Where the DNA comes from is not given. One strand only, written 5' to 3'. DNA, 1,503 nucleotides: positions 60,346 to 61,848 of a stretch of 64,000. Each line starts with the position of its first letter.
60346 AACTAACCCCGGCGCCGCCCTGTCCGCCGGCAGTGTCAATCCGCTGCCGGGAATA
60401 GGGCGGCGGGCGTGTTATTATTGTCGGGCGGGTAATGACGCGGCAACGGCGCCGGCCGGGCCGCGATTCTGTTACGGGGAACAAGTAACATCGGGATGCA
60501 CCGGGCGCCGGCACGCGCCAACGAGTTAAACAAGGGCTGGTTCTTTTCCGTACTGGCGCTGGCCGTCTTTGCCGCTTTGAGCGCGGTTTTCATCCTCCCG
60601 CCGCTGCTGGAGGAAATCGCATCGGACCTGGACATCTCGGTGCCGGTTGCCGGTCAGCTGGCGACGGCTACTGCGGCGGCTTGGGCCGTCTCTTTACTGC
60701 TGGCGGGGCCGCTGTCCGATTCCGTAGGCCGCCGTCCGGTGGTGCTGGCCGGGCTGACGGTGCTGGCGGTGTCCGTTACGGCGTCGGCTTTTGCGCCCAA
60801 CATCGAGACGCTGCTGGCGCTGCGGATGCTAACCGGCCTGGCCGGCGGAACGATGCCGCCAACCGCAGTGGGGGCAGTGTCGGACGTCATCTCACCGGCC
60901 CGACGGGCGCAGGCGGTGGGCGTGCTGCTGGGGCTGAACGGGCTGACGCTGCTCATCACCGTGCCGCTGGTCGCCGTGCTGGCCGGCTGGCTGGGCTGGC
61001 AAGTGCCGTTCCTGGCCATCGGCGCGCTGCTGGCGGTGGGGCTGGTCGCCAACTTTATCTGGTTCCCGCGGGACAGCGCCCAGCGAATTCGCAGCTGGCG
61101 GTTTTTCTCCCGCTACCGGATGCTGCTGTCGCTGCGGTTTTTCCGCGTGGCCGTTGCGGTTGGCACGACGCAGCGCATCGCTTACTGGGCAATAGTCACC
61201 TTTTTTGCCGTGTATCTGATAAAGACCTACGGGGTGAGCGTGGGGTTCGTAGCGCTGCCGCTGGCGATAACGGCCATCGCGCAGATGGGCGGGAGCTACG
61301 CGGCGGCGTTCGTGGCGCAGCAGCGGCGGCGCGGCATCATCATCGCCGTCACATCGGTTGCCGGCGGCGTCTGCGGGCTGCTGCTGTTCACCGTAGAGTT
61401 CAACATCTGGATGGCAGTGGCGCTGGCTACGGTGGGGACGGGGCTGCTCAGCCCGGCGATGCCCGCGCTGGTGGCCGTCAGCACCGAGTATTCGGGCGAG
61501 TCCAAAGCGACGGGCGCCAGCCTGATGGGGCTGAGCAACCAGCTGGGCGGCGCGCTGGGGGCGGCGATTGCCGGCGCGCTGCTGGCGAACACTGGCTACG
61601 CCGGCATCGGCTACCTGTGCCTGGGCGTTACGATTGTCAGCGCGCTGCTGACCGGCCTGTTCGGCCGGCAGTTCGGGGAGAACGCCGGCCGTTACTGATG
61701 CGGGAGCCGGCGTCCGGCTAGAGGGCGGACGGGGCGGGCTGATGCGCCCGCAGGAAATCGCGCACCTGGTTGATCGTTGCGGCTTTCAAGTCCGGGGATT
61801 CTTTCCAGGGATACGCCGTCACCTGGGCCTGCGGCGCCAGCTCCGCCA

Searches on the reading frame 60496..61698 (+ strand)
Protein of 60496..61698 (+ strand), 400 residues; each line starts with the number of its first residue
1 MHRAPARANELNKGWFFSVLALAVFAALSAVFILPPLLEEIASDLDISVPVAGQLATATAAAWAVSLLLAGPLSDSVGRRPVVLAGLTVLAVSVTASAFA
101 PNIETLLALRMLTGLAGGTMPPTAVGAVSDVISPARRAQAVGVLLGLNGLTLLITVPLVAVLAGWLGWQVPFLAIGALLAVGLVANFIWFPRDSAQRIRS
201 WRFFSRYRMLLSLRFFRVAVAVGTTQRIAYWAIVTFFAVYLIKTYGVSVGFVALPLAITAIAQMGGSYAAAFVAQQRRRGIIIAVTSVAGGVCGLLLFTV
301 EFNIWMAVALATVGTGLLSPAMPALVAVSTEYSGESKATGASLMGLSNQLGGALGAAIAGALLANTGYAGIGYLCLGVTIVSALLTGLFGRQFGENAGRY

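Call 97: search_protein_families(library=pfam, proteins=[window:60496-61698:+], max_evalue=0.001)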
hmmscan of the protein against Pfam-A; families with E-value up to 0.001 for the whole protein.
window:60496-61698:+ (400 aa): 2 families
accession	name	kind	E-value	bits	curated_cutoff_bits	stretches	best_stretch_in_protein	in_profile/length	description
PF07690.21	MFS_1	-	2.3e-49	168.6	33.4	2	20-356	1-347/347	Major Facilitator Superfamily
PF06609.19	TRI12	-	3.2e-05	23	23.2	1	7-121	28-149/599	Fungal trichothecene efflux pump (TRI12)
